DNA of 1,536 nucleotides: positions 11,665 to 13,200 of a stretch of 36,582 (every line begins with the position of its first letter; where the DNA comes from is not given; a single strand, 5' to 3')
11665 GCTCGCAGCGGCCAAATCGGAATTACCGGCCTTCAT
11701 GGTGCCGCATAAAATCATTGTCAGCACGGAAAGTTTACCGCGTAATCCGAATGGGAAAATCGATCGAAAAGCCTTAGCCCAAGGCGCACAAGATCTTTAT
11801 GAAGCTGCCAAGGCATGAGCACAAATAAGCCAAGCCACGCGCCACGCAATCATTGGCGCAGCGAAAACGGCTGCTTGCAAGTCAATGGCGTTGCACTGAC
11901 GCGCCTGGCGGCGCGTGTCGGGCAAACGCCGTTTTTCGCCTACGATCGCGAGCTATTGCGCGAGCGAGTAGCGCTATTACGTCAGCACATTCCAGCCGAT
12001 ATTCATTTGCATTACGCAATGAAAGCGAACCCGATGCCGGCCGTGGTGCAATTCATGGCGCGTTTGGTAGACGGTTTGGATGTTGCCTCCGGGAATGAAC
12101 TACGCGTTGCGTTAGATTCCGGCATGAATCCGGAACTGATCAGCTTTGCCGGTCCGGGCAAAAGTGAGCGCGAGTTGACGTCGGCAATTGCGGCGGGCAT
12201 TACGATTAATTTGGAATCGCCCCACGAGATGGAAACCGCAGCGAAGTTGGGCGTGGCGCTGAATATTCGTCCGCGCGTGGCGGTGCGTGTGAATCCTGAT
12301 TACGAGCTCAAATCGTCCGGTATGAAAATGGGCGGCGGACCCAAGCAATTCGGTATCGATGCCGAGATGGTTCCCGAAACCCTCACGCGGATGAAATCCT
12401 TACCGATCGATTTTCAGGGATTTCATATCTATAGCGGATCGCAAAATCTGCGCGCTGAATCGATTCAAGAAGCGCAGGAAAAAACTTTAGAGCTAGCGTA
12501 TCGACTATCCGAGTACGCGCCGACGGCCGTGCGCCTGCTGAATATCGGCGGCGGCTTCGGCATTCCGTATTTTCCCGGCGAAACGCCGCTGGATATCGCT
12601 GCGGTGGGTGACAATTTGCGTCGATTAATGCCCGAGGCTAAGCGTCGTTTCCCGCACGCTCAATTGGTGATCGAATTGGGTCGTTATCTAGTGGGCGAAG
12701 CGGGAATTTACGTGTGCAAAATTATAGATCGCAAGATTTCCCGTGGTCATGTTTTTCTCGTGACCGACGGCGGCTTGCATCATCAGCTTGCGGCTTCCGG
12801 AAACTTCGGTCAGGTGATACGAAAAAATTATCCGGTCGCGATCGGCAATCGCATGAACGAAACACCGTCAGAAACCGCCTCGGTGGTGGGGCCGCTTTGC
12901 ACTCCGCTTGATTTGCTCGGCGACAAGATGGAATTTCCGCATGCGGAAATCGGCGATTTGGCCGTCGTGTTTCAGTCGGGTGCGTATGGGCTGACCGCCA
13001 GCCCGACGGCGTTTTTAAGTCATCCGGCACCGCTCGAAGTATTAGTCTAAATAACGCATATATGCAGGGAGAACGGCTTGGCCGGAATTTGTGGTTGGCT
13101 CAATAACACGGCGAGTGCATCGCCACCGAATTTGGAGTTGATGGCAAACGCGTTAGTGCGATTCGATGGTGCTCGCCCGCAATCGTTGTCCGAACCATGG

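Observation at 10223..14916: Ligase / PLP-decarboxylase / AsnB-like cassette of unknown chemistry, convergent on the XrtA operon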

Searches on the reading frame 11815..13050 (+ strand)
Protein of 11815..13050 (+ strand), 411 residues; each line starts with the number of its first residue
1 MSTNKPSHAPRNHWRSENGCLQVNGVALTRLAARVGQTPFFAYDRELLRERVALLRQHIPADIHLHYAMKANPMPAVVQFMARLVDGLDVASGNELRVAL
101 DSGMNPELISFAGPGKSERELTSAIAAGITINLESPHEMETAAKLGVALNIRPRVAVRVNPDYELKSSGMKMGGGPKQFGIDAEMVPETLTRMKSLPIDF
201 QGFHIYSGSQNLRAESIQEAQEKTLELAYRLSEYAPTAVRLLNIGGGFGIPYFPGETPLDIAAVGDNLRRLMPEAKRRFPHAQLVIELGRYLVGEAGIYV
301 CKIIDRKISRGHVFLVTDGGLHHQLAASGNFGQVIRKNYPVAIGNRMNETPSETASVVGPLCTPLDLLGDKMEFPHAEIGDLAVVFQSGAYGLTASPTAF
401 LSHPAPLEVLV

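Call 3: search_protein_families(library=ncbifam, proteins=[window:11815-13050:+])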
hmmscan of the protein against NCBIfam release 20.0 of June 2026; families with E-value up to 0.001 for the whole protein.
window:11815-13050:+ (411 aa): 7 families
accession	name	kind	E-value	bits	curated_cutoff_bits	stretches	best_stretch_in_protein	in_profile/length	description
TIGR03099.1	dCO2ase_PEP1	hypoth_equivalog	3.4e-188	625.7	478.45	1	16-411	3-398/398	pyridoxal-dependent decarboxylase, exosortase A system-associated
TIGR01048.1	lysA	equivalog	6.4e-71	239.1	297.9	1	16-411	4-395/417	diaminopimelate decarboxylase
NF006515.0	PRK08961.1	equivalog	4.6e-45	153.9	802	1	35-404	500-853/861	bifunctional aspartate kinase/diaminopimelate decarboxylase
NF052544.1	OrLyDeCDokD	equivalog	2.4e-25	89.1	700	1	14-395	19-422/461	ornithine/lysine decarboxylase DokD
NF041039.1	FslC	exception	1.2e-13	50.7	500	1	38-394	28-388/418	rhizoferrin biosystnesis N-citrylornithine decarboxylase FslC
TIGR01273.1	speA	equivalog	2.6e-11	42.7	624.1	1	63-304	91-349/624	arginine decarboxylase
NF003763.0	PRK05354.1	equivalog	2.5e-10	39.5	369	1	65-306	100-359/636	biosynthetic arginine decarboxylase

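Call 4: search_protein_families(library=pfam, proteins=[window:11815-13050:+])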
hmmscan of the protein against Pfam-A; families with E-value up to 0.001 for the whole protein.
window:11815-13050:+ (411 aa): 3 families
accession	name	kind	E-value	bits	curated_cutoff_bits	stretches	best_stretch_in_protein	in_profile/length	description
PF02784.22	Orn_Arg_deC_N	-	2.7e-38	132.2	23.4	1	48-293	4-246/247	Pyridoxal-dependent decarboxylase, pyridoxal binding domain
PF00278.28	Orn_DAP_Arg_deC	-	1.4e-15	57.7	23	1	182-389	5-95/95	Pyridoxal-dependent decarboxylase, C-terminal sheet domain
PF01168.26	Ala_racemase_N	-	0.00042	20.5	24.1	1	44-232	2-182/220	Alanine racemase, N-terminal domain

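Call 16: find_encoding_contigs(protein=window:11815-13050:+, flank=10000, max_places=3)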
Protein window:11815-13050:+ (411 aa): 1 contig read that carries it; 1 place shown.
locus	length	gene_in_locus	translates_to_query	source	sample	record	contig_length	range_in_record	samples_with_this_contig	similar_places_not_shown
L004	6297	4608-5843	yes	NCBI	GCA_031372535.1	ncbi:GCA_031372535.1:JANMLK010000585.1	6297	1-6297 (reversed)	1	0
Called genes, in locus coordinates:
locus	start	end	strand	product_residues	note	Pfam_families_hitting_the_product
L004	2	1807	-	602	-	?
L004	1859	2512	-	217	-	PF07719:TPR_2 (faint), PF13181:TPR_8 (faint), PF00515:TPR_1 (faint)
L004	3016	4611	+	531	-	PF00501:AMP-binding, PF13193:AMP-binding_C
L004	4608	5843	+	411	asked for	PF00278:Orn_DAP_Arg_deC, PF02784:Orn_Arg_deC_N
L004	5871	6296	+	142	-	?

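Call 21: find_related_loci(query=A1, collection=genome_contigs, flank=10000)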
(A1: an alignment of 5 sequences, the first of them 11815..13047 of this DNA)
Query A1 (411 aa) in genome_contigs; peptide patterns used: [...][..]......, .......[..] (x = any residue, [..] = any of these).
599 stretches matched a pattern (row limit reached: there are more); 566 encode a relative of the query (tblastn E <= 1e-3); the best 80 are kept; 80 distinct loci.
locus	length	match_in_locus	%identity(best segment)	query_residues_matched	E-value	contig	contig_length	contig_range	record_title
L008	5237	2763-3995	88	1-411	0e+0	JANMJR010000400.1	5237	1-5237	MAG: Pseudomonadota bacterium isolate OTE_64_metabat_352 OTE_64_k141_99806, whole genome shotgun sequence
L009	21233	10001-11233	82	1-411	0e+0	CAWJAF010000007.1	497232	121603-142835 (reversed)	MAG: uncultured proteobacterium isolate MFD04651.bin.2.91 genome assembly, contig: contig_2999, whole genome shotgun seq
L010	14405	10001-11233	83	1-411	0e+0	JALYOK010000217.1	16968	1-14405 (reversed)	MAG: Pseudomonadota bacterium isolate MDV bin9 SD1454-56_k127_2165010, whole genome shotgun sequence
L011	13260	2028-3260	70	1-411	0e+0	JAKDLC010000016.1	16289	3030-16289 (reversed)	MAG: Nitrosospira sp. isolate 40_S54 40_S54_NODE_136_length_16289_cov_5.932980, whole genome shotgun sequence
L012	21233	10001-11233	70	1-411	0e+0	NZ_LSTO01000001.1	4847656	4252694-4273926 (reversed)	Noviherbaspirillum denitrificans strain TSA40 Contig01, whole genome shotgun sequence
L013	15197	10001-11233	71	1-411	0e+0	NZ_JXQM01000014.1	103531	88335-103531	Nitrosospira sp. NpAV contig_13, whole genome shotgun sequence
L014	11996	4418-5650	70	1-411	0e+0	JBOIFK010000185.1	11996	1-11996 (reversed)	MAG: Nitrosospira sp. isolate SC-S_metawrap_bin.133 k127_3791671, whole genome shotgun sequence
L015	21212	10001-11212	72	1-404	0e+0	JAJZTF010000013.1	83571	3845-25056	MAG: Proteobacteria bacterium isolate SKS3.bin67 NODE_385_length_83571_cov_6.988483, whole genome shotgun sequence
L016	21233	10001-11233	70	1-411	0e+0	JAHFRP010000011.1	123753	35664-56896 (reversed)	MAG: Sulfuricella sp. isolate nzgw577 NODE_59_length_123754_cov_22.364603, whole genome shotgun sequence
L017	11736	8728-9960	70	1-411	0e+0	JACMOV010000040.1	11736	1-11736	MAG: Herminiimonas sp. isolate LF-bin-285 FL-bin-285-contig-k141_329215, whole genome shotgun sequence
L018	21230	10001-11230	69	1-411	0e+0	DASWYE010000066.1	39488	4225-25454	MAG TPA_asm: Telluria sp. isolate SMAG_U3703 k141_983084, whole genome shotgun sequence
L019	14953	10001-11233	69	1-411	0e+0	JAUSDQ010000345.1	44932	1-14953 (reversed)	MAG: Sulfuricaulis sp. isolate E14_maxbin.089_sub E14_k141_1147616, whole genome shotgun sequence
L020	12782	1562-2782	71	5-411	0e+0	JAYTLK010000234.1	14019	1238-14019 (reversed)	MAG: Herminiimonas sp. isolate GFS_3325 GFS_3325_233, whole genome shotgun sequence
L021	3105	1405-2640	69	2-411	0e+0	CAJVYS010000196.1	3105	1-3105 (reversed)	MAG TPA_asm: uncultured Gammaproteobacteria bacterium isolate DRR093004_bin.26_MetaBAT_v2.12.1_MAG genome assembly, cont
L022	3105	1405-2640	69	2-411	0e+0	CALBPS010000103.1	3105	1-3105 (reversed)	MAG TPA_asm: uncultured Gemmatimonadetes bacterium isolate DRR093004_bin.87_CONCOCT_v1.1_MAG genome assembly, contig: ER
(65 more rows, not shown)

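Call 35: search_solved_structures(query=window:11815-13047:+, max_evalue=1e-10, show_alignments=2)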
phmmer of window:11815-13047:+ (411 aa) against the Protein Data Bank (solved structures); distinct sequences matched with E-value up to 1e-10: 45.
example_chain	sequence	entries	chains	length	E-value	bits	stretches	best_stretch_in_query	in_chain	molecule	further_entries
7ru7_A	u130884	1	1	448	1.7e-80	274.5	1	24-410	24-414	L-glutamyl-[BtrI acyl-carrier protein] decarboxylase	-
2j66_A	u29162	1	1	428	2.5e-80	274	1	28-410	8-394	BTRK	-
2p3e_A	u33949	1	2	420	4.2e-47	164.6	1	17-411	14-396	Diaminopimelate decarboxylase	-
3vab_A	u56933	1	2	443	1.1e-40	143.4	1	11-398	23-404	Diaminopimelate decarboxylase 1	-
6knh_A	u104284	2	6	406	2.3e-37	132.5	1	32-407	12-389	Probable diaminopimelate decarboxylase protein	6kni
6knk_A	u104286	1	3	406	1.6e-36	129.7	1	32-407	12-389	Probable diaminopimelate decarboxylase protein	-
4xg1_A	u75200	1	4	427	1.3e-35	126.7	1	17-397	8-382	Diaminopimelate decarboxylase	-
2yxx_A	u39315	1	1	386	1.7e-34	123.1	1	29-411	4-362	Diaminopimelate decarboxylase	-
3n2b_A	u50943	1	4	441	6.5e-34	121.2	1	16-410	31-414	Diaminopimelate decarboxylase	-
3c5q_A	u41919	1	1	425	3.7e-33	118.7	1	35-409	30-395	Diaminopimelate decarboxylase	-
2qgh_A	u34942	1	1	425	4.9e-33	118.3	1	35-409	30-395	Diaminopimelate decarboxylase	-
1hkv_A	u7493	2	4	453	3.2e-29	105.7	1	6-397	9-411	DIAMINOPIMELATE DECARBOXYLASE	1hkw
2o0t_A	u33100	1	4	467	3.5e-29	105.6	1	6-397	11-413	Diaminopimelate decarboxylase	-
1tuf_A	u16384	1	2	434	6.8e-29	104.6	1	61-396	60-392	Diaminopimelate decarboxylase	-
1twi_A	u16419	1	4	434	6.8e-29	104.6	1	61-396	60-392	Diaminopimelate decarboxylase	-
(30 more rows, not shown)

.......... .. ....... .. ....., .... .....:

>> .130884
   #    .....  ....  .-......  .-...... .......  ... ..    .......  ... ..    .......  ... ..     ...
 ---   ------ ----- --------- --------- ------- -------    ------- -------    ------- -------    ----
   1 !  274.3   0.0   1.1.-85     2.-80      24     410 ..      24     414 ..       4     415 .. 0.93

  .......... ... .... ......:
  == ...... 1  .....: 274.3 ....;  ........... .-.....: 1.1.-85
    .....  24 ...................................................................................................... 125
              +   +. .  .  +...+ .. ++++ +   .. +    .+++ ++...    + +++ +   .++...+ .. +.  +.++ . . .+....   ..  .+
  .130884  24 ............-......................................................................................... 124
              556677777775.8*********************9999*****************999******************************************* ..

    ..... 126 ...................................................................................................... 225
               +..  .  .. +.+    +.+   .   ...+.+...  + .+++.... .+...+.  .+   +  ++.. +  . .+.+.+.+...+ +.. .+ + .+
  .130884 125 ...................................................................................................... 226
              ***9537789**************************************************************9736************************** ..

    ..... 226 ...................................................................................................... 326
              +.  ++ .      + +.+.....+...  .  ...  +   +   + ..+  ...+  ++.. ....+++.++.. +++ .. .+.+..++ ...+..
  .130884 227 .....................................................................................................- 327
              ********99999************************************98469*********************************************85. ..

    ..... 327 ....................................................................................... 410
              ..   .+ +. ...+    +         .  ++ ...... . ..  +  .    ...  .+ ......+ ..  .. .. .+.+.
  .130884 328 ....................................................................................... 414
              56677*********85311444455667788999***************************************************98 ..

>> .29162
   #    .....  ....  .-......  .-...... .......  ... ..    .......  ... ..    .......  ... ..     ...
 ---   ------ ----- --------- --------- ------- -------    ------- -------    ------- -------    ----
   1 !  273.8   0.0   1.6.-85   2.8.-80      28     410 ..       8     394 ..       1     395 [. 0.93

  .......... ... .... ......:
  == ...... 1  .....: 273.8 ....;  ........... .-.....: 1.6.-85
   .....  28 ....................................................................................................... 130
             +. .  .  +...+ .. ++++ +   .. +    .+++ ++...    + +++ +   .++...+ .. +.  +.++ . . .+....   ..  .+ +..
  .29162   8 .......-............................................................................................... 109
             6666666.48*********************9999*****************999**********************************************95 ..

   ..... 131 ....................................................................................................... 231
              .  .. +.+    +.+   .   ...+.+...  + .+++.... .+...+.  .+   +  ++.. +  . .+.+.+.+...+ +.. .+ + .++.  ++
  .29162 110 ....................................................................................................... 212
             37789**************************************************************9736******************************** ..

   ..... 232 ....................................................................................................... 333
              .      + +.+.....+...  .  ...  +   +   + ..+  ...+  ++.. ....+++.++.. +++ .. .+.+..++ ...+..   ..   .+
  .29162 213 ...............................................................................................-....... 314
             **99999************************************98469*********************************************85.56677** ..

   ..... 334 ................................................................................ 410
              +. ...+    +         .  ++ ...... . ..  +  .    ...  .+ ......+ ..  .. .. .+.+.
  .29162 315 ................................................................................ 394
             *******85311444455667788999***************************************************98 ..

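Call 39: search_protein_families(library=pfam, proteins=[L010:7841-8092:-, L010:5654-7648:-, L010:4543-5721:-, L010:3373-4404:-, L010:2504-3457:-, L010:1624-2472:-, L010:311-1627:-], max_evalue=0.001)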
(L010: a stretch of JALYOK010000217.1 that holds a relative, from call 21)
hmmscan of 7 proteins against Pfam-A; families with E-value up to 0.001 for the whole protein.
L010:7841-8092:- (83 aa): 1 family
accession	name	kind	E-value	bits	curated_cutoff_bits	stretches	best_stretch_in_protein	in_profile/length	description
PF00550.31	PP-binding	-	1.7e-06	28.7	20.8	1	7-77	3-67/67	Phosphopantetheine attachment site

L010:5654-7648:- (664 aa): 5 families
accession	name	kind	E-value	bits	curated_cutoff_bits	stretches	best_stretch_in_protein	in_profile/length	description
PF00676.26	E1_dh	-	2.4e-37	129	22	1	31-282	5-263/300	Dehydrogenase E1 component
PF02779.29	Transket_pyr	-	2.1e-31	109.3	27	1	336-509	3-172/174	Transketolase, pyrimidine binding domain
PF02780.25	Transketolase_C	-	1.3e-15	57.8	25.9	1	543-654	10-124/124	Transketolase, C-terminal domain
PF13292.11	DXP_synthase_N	-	8.7e-07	28.9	21.2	1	115-189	104-174/274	1-deoxy-D-xylulose-5-phosphate synthase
PF02775.26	TPP_enzyme_C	-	0.00028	21.1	21.9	1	119-200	18-96/151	Thiamine pyrophosphate enzyme, C-terminal TPP binding domain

L010:4543-5721:- (392 aa): 2 families
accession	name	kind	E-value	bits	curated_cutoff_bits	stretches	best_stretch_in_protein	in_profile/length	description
PF00198.28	2-oxoacid_dh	-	3.8e-14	53.1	23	1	240-386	61-221/232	2-oxoacid dehydrogenases acyltransferase (catalytic domain)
PF00364.28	Biotin_lipoyl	-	3.1e-13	49.8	22.1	1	32-101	3-71/73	Biotin-requiring enzyme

L010:3373-4404:- (343 aa): 2 families
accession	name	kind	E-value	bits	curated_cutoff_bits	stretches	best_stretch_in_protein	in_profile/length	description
PF12146.15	Hydrolase_4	-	8.8e-06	25.6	27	1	93-229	3-137/239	Serine aminopeptidase, S33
PF02129.25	Peptidase_S15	-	4.4e-05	23.7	23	1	84-180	9-107/262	X-Pro dipeptidyl-peptidase (S15 family)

L010:2504-3457:- (317 aa): 2 families
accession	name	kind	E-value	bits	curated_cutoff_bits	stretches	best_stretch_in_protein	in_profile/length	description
PF12146.15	Hydrolase_4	-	4e-12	46.4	27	1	79-176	24-125/239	Serine aminopeptidase, S33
PF12697.13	Abhydrolase_6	-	8.6e-07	30.3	26.3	1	81-271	22-188/217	Alpha/beta hydrolase family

L010:1624-2472:- (282 aa): 0 families

L010:311-1627:- (438 aa): 2 families
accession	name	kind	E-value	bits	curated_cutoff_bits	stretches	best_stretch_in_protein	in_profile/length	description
PF13579.12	Glyco_trans_4_4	-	3e-08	34.6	29.7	1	38-204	10-147/158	Glycosyl transferase 4-like domain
PF13439.12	Glyco_transf_4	-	3.5e-08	34.1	28.5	1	39-221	12-169/170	Glycosyltransferase Family 4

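Call 63: find_homologous_proteins(query=L016:5761-6573:+, max_evalue=1e-10)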
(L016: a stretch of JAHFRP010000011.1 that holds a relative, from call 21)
Query L016:5761-6573:+ (271 aa): 3839 proteins with E <= 1e-10 among 8000 candidates; the best 120 are listed.
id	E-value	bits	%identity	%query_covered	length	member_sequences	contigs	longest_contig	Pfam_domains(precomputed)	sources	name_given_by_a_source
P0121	3.5e-166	570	100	94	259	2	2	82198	PF12146.16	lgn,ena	-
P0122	1.9e-147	508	83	100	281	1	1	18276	PF12146.16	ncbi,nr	ncbi:MAG: hydrolase 2, exosortase A system-associated [Sulfuricella sp.]|nr:hydrolase 2, exosortase 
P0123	1.6e-140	486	77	100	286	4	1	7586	PF12146.16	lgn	-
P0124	9.6e-130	450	75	100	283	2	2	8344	PF12146.16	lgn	-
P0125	1.0e-124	434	70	100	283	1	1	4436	PF12146.16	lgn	-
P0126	7.3e-123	428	69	100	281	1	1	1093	PF12146.16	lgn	-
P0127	1.2e-120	420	69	98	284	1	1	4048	PF12146.16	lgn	-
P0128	1.3e-119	417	66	100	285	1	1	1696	PF12146.16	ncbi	-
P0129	9.8e-119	414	69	96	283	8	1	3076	PF12146.16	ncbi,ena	-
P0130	1.4e-118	414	69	100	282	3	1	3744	PF12146.16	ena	-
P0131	2.7e-118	413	66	100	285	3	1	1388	PF12146.16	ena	-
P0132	2.7e-118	413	67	100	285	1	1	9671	PF12146.16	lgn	-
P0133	3.5e-118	412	67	100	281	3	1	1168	PF12146.16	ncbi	-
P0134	1.4e-117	410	67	100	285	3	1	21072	PF12146.16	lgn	-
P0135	2.2e-117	410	67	99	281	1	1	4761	PF12146.16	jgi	-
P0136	2.7e-117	409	67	100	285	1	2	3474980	PF12146.16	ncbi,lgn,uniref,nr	ncbi:exosortase A-associated hydrolase 2 [Nitrosospira sp. Nsp5]|uniref:Exosortase A system-associat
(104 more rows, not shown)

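Call 64: find_encoding_contigs(protein=P0136, flank=10000, max_places=1)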
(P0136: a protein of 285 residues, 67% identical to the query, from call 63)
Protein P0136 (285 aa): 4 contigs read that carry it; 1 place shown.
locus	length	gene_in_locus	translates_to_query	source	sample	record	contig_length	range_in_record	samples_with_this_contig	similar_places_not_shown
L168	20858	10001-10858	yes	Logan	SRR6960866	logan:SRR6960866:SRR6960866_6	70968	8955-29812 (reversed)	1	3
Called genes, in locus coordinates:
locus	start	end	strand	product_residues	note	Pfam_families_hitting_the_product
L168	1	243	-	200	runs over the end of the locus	PF00534:Glycos_transf_1, PF13692:Glyco_trans_1_4, PF13524:Glyco_trans_1_2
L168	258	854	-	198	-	PF13439:Glyco_transf_4, PF13579:Glyco_trans_4_4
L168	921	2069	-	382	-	PF02771:Acyl-CoA_dh_N, PF02770:Acyl-CoA_dh_M, PF00441:Acyl-CoA_dh_1, PF08028:Acyl-CoA_dh_2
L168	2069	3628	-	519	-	PF00501:AMP-binding, PF13193:AMP-binding_C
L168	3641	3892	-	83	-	-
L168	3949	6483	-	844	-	-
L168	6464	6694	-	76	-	-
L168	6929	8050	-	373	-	PF00535:Glycos_transf_2, PF13641:Glyco_tranf_2_3 (weak), PF04138:GtrA_DPMS_TM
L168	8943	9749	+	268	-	-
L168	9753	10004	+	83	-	PF00550:PP-binding (weak)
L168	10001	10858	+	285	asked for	PF12146:Hydrolase_4 (weak)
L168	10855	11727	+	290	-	PF12146:Hydrolase_4, PF00561:Abhydrolase_1 (weak), PF12697:Abhydrolase_6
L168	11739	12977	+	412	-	PF13439:Glyco_transf_4, PF13579:Glyco_trans_4_4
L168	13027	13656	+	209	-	PF23914:TPR_CcmH_CycH (weak), PF13428:TPR_14 (faint), PF07719:TPR_2 (faint), PF13424:TPR_12 (weak), PF13414:TPR_11, PF13432:TPR_16 (weak), PF14559:TPR_19 (weak), PF13181:TPR_8 (weak)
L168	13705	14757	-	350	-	PF01073:3Beta_HSD, PF01370:Epimerase, PF02719:Polysacc_synt_2, PF07993:NAD_binding_4 (faint), PF16363:GDP_Man_Dehyd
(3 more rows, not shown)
